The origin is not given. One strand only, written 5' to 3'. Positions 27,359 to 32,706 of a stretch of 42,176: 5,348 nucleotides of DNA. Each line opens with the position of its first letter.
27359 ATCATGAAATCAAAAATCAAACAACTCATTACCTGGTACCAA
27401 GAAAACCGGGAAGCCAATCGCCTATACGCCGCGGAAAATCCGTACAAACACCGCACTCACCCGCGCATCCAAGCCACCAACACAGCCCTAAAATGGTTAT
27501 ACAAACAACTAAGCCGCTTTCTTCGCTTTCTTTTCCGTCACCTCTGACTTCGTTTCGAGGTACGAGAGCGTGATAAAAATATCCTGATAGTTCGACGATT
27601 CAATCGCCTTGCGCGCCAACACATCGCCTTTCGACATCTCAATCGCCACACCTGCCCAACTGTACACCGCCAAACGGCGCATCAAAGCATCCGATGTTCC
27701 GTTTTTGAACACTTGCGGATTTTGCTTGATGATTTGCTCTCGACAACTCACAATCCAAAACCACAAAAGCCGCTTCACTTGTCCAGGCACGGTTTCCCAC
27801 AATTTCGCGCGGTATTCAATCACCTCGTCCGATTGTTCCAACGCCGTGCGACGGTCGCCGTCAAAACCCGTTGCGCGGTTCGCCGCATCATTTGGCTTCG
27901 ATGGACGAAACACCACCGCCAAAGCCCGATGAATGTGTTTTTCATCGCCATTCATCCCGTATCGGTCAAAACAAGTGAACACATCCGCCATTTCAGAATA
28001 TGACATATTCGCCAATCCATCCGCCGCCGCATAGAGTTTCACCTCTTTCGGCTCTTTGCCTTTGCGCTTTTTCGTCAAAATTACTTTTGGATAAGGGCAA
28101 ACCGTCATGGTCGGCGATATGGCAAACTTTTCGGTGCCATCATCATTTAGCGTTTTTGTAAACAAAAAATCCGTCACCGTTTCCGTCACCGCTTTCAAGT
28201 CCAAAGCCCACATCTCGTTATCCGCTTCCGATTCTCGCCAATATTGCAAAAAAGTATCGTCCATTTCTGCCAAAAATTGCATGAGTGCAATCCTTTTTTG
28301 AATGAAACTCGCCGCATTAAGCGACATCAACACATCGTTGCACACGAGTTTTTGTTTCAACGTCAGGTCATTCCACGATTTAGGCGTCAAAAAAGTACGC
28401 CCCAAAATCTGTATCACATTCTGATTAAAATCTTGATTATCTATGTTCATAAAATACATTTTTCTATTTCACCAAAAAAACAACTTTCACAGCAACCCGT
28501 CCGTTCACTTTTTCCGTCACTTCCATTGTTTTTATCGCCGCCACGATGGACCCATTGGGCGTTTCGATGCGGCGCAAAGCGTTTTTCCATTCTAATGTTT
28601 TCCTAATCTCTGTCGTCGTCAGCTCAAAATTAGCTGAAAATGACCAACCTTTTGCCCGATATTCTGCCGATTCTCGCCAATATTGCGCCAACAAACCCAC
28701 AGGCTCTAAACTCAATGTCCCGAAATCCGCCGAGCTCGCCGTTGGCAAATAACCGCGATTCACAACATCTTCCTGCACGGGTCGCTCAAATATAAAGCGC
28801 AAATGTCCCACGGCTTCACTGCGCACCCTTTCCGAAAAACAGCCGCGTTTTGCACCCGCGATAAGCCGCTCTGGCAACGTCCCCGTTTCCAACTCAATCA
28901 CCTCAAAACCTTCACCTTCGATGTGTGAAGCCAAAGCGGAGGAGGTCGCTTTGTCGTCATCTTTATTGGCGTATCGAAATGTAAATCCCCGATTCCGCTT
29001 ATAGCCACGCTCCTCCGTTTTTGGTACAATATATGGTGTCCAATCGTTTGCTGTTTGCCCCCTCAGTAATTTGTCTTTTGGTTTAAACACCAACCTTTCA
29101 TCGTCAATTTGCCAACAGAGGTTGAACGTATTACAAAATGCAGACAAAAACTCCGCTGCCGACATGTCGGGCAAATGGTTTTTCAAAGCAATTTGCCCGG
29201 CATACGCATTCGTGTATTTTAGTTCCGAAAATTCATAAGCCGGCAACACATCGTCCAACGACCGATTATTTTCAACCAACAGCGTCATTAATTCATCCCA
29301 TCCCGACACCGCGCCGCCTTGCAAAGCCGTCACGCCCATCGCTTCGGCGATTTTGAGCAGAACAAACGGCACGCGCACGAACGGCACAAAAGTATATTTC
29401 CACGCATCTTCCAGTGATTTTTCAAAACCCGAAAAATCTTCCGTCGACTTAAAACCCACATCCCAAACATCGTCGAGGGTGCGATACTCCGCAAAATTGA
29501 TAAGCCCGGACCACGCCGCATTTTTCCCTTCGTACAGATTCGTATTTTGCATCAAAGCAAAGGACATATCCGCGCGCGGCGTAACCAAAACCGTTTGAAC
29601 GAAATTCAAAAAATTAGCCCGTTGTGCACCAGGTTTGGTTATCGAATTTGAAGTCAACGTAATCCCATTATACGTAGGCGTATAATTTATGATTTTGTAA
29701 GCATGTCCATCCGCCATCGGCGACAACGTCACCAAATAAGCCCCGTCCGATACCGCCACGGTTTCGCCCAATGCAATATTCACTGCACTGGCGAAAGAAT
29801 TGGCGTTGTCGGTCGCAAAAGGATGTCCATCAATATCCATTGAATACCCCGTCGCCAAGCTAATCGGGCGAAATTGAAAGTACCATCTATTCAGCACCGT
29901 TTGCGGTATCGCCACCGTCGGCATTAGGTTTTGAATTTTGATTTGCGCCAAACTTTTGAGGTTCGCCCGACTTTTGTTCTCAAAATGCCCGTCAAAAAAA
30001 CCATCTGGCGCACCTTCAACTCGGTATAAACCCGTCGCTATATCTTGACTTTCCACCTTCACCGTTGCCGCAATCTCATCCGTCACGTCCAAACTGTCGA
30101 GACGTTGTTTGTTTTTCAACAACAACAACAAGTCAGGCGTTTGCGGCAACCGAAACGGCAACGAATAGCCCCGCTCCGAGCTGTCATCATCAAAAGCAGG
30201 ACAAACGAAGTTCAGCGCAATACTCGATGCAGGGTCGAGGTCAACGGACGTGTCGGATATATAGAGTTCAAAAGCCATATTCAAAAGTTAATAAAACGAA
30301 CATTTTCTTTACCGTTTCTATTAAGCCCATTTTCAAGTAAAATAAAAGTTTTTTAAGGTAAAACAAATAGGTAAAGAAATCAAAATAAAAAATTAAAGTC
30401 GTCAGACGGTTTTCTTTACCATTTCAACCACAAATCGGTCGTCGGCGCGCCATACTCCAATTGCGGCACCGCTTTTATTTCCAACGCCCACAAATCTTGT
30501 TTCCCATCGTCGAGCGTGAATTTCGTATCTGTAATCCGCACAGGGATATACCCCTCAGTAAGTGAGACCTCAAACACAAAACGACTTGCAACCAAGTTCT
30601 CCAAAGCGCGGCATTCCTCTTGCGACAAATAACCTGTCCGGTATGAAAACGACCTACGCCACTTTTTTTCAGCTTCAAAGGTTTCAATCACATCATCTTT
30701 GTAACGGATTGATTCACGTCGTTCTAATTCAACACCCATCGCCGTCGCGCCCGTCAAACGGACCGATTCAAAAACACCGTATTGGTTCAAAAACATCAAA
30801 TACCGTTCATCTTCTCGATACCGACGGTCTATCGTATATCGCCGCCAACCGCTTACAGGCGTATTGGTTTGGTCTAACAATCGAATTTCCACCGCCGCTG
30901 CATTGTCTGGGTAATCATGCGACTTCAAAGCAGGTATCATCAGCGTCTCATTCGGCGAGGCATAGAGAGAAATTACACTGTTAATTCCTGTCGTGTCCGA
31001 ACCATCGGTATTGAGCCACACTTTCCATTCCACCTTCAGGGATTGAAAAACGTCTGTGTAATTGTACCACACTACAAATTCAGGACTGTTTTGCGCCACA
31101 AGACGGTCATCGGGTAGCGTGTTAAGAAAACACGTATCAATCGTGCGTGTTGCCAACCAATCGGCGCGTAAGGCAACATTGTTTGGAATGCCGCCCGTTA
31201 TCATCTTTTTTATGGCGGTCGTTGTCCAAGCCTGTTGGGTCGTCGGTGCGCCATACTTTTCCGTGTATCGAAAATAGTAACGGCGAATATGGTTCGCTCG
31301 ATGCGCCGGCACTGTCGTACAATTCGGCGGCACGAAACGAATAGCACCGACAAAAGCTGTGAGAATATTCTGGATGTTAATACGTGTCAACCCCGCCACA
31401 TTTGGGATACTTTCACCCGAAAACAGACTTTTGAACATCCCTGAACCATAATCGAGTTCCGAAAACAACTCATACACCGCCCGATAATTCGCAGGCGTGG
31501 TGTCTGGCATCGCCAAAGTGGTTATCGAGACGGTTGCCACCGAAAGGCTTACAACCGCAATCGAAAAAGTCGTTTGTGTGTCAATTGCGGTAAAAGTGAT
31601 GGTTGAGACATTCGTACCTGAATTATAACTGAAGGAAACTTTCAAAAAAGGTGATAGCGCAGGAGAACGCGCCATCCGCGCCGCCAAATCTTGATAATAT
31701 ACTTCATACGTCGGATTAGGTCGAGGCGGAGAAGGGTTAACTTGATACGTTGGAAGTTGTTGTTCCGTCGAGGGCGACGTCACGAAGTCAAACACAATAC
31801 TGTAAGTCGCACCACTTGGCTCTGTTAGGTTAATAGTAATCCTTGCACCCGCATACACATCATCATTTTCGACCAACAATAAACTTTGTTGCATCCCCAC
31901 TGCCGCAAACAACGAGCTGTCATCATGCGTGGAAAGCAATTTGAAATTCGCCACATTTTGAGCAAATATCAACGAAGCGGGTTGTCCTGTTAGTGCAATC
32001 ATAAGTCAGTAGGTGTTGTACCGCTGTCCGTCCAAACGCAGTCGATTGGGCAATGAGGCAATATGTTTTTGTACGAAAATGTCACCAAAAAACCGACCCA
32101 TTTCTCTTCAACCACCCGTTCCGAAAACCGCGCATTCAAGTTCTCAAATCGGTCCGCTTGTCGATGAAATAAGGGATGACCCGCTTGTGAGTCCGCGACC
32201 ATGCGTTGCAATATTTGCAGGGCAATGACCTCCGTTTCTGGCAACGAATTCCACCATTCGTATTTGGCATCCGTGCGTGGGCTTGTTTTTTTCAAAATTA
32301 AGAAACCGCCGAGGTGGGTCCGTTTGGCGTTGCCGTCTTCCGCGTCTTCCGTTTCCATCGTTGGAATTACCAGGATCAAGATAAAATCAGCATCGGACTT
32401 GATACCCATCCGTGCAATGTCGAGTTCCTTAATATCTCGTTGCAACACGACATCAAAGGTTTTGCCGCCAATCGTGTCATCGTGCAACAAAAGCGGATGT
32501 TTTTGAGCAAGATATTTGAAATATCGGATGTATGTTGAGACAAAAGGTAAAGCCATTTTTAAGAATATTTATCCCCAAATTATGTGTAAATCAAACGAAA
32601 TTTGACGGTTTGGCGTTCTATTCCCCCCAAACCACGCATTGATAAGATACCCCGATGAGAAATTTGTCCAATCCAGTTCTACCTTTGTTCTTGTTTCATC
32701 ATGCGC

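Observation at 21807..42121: Six terminator-plus-promoter modules with an invariant 36-nt frame punctuate the late region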

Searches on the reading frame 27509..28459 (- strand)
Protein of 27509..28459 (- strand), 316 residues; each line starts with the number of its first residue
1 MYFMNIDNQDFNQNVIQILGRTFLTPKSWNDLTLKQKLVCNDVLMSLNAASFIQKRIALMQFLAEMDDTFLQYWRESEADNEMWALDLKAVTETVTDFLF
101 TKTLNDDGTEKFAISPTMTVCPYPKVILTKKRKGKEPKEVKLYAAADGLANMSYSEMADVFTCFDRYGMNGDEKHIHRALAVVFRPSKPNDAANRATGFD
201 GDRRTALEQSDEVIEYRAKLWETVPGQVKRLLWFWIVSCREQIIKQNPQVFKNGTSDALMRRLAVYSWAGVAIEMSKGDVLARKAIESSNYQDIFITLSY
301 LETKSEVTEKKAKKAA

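Call 14: search_protein_families(library=phrogs, proteins=[window:27509-28459:-])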
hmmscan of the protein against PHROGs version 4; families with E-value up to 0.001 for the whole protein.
window:27509-28459:- (316 aa): 0 families

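Call 26: search_protein_families(library=pfam, max_evalue=0.01, proteins=[window:27509-28459:-])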
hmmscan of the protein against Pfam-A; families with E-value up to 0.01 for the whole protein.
window:27509-28459:- (316 aa): 0 families

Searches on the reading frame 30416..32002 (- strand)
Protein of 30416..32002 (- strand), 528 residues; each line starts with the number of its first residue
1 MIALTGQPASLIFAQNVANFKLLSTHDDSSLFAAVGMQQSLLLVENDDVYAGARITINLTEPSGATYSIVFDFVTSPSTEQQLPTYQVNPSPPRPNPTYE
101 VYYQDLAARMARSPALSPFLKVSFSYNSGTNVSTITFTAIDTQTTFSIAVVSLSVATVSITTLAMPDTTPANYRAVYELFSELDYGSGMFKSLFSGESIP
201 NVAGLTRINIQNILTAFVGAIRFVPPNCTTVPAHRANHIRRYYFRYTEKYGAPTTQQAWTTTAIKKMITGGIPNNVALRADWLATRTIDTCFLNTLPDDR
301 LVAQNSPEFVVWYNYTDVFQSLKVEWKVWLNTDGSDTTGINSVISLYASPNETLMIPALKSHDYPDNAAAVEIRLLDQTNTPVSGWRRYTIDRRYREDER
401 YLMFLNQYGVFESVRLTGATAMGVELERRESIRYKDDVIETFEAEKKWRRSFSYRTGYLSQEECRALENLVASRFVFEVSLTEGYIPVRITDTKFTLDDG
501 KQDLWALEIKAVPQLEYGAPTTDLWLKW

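Call 14: search_protein_families(library=phrogs, proteins=[window:30416-32002:-])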
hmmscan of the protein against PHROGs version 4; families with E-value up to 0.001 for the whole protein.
window:30416-32002:- (528 aa): 0 families

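Call 26: search_protein_families(library=pfam, max_evalue=0.01, proteins=[window:30416-32002:-])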
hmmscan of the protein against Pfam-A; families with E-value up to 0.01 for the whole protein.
window:30416-32002:- (528 aa): 0 families

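Call 126: search_dna_similar(query=window:30416-32002:-, collection=phages, mode=protein, max_evalue=0.01, max_rows=15)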
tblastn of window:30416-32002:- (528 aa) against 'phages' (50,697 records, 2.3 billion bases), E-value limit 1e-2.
No match.

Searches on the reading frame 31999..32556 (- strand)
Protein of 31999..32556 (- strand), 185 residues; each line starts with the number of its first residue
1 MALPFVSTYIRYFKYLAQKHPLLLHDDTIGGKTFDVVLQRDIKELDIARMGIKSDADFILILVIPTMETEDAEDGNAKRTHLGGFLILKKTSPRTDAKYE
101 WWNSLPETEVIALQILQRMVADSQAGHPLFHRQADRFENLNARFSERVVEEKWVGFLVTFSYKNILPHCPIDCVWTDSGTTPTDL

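Call 14: search_protein_families(library=phrogs, proteins=[window:31999-32556:-])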
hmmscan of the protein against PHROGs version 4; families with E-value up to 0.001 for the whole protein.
window:31999-32556:- (185 aa): 0 families

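Call 26: search_protein_families(library=pfam, max_evalue=0.01, proteins=[window:31999-32556:-])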
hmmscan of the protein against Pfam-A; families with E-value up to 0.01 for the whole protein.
window:31999-32556:- (185 aa): 1 family
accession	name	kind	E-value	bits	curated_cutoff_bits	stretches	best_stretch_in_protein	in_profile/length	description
PF20739.2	TraK_2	-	0.0063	16.6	25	1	94-165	11-81/198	Potential transfer protein TraK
